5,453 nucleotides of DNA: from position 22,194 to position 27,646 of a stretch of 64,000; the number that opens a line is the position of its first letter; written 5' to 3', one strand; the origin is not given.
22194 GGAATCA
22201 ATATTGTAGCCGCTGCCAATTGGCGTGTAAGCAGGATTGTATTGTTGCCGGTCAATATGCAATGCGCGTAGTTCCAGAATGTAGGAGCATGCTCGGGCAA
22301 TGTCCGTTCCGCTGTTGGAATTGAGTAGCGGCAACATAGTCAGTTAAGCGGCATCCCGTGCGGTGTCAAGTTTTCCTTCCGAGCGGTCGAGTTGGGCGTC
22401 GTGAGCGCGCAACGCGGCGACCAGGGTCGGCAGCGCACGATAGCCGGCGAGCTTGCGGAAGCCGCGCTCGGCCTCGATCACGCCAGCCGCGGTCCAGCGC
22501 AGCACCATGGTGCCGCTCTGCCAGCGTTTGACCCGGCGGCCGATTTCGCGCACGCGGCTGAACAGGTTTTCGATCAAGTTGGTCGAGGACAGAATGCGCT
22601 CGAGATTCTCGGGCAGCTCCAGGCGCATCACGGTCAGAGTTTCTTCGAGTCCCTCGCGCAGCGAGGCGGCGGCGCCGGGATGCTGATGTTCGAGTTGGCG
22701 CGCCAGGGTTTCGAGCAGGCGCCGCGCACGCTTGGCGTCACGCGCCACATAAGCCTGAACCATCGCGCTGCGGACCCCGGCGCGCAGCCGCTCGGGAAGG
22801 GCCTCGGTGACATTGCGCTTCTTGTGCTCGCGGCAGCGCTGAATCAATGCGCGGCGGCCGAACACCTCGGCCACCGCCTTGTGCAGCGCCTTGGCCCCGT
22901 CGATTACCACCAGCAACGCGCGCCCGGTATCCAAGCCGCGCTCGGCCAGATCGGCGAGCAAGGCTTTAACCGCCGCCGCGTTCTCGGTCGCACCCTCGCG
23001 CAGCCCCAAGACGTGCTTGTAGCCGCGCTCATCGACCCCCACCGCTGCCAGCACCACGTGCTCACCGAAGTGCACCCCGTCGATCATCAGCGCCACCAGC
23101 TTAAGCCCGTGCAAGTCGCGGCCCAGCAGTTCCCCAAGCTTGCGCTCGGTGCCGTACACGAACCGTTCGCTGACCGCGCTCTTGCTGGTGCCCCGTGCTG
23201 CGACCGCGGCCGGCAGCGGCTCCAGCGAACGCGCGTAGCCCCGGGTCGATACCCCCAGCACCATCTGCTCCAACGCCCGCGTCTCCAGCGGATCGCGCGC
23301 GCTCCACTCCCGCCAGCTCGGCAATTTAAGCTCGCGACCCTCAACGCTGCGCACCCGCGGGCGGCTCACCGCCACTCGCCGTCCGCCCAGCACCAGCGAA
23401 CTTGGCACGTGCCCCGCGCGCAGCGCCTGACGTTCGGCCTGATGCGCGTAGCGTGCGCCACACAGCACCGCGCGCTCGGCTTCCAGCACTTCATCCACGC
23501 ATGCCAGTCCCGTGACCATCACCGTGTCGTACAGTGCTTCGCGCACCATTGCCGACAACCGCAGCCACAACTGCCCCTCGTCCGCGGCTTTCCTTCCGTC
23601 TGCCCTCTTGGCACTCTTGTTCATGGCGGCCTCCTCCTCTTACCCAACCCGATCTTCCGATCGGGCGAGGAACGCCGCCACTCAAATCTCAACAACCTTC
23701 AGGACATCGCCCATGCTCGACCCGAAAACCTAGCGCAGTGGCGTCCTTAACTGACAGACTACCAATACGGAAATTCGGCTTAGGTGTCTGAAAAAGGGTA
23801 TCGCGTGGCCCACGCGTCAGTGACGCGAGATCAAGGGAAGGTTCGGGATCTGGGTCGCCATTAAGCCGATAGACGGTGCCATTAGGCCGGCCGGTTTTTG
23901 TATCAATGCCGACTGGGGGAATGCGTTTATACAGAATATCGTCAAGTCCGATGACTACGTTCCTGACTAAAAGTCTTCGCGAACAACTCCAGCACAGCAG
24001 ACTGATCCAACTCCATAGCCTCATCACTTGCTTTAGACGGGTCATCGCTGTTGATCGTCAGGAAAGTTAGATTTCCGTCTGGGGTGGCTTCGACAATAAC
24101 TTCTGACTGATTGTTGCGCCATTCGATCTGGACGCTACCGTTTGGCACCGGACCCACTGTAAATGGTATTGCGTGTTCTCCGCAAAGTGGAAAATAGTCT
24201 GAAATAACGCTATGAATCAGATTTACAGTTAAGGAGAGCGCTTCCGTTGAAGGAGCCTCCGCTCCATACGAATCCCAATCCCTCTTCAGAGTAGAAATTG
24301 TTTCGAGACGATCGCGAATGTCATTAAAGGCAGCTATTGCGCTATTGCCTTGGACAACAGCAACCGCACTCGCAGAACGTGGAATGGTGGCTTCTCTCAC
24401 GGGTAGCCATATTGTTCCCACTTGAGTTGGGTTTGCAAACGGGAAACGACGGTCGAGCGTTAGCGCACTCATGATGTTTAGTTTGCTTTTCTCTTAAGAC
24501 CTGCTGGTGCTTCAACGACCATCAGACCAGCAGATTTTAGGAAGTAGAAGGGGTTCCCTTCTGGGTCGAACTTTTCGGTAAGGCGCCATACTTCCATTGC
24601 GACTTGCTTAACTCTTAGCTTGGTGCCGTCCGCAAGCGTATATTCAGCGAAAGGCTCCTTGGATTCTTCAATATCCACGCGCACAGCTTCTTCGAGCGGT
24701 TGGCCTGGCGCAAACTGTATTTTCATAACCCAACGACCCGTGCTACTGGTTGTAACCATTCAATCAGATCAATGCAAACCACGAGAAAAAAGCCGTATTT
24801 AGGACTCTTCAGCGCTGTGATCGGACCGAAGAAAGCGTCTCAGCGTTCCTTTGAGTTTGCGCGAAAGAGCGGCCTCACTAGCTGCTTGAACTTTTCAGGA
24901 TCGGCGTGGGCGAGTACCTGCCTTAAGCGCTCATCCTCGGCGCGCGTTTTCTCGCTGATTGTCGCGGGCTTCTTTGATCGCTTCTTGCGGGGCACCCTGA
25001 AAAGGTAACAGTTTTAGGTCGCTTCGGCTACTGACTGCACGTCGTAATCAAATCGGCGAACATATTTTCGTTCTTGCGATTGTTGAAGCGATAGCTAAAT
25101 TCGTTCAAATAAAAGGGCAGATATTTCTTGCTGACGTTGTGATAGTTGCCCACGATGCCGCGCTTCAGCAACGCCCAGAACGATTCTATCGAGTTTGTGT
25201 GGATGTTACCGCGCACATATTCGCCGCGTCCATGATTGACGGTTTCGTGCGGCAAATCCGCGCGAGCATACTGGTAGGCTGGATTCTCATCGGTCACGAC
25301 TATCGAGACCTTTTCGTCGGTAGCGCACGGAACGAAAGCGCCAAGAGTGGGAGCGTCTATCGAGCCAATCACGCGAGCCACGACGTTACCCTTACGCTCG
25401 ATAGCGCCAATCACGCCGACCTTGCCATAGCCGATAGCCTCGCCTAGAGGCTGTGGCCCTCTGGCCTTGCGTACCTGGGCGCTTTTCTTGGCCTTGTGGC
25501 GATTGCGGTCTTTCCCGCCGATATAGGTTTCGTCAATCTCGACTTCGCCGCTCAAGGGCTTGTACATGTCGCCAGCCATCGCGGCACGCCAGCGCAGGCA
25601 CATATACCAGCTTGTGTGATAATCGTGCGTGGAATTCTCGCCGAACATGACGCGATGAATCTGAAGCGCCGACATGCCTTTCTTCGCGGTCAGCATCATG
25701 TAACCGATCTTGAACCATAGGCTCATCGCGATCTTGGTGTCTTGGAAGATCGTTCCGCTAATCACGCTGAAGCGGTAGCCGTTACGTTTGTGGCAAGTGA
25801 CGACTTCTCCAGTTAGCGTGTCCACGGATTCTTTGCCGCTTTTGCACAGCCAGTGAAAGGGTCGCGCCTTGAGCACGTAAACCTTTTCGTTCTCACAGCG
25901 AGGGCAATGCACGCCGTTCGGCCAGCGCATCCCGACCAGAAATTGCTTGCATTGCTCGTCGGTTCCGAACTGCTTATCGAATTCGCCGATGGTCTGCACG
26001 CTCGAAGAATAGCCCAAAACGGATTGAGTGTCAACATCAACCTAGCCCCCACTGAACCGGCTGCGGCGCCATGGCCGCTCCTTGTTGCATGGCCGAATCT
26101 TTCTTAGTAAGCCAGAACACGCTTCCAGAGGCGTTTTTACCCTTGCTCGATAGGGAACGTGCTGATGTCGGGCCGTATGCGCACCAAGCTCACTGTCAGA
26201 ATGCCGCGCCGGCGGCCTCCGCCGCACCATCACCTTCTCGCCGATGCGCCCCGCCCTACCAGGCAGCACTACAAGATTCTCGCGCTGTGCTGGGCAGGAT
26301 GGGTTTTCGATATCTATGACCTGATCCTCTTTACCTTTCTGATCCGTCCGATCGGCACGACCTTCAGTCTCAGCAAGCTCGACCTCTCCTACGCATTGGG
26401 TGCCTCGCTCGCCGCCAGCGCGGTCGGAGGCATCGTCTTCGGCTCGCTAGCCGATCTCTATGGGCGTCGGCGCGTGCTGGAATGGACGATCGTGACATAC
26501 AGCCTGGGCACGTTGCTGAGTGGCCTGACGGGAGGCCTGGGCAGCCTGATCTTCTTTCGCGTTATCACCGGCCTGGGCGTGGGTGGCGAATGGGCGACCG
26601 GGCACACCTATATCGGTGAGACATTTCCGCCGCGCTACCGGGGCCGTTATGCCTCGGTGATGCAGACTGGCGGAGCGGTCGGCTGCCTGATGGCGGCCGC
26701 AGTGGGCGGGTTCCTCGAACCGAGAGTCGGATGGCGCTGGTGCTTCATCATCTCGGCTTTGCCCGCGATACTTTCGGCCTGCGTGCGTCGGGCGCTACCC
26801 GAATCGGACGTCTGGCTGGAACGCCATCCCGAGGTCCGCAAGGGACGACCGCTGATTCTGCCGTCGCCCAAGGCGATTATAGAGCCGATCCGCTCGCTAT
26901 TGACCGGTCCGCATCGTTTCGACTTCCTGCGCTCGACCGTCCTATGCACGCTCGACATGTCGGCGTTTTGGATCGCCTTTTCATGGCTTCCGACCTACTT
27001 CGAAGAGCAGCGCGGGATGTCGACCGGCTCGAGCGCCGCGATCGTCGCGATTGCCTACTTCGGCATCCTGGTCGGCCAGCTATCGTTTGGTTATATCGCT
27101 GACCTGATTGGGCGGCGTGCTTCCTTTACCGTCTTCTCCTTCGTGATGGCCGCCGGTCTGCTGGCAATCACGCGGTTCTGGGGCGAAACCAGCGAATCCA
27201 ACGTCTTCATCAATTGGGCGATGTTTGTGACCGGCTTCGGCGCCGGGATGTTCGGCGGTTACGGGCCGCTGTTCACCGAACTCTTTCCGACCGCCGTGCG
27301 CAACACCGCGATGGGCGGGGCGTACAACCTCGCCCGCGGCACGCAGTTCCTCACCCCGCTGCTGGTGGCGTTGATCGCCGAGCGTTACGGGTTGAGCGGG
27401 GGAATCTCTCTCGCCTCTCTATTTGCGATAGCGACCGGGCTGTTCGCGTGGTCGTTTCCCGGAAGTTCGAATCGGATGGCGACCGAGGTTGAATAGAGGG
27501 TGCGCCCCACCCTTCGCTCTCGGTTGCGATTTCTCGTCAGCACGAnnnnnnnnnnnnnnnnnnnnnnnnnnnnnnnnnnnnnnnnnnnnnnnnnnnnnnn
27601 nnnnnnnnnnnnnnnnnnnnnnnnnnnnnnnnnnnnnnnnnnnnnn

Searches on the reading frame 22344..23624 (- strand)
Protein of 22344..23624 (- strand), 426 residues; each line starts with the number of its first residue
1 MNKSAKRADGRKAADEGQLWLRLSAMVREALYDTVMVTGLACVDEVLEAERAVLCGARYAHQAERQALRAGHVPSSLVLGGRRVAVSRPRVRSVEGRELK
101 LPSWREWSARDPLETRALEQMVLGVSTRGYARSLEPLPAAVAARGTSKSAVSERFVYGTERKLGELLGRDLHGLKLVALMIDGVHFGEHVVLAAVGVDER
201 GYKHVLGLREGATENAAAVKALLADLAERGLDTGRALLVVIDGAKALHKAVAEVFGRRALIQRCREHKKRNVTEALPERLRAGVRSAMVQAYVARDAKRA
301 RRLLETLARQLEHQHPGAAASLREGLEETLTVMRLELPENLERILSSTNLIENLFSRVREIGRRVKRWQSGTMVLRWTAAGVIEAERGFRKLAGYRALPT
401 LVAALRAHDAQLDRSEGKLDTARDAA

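Call 66: search_protein_families(library=pfam, proteins=[window:22344-23624:-], max_evalue=0.00001)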
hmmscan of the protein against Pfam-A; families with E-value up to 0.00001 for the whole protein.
window:22344-23624:- (426 aa): 1 family
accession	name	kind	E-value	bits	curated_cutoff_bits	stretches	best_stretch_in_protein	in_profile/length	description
PF00872.24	Transposase_mut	-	2.8e-35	122.4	21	1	42-366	33-353/379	Transposase, Mutator family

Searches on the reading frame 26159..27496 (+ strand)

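Call 66: search_protein_families(library=pfam, proteins=[window:26159-27496:+], max_evalue=0.00001)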
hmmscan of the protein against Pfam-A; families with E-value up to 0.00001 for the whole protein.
window:26159-27496:+ (445 aa): 2 families
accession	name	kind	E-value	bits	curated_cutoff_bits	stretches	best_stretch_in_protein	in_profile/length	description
PF07690.21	MFS_1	-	7.6e-51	173.5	33.4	2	56-387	13-334/347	Major Facilitator Superfamily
PF00083.30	Sugar_tr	-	3.7e-32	112.2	22.3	2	72-220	44-198/452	Sugar (and other) transporter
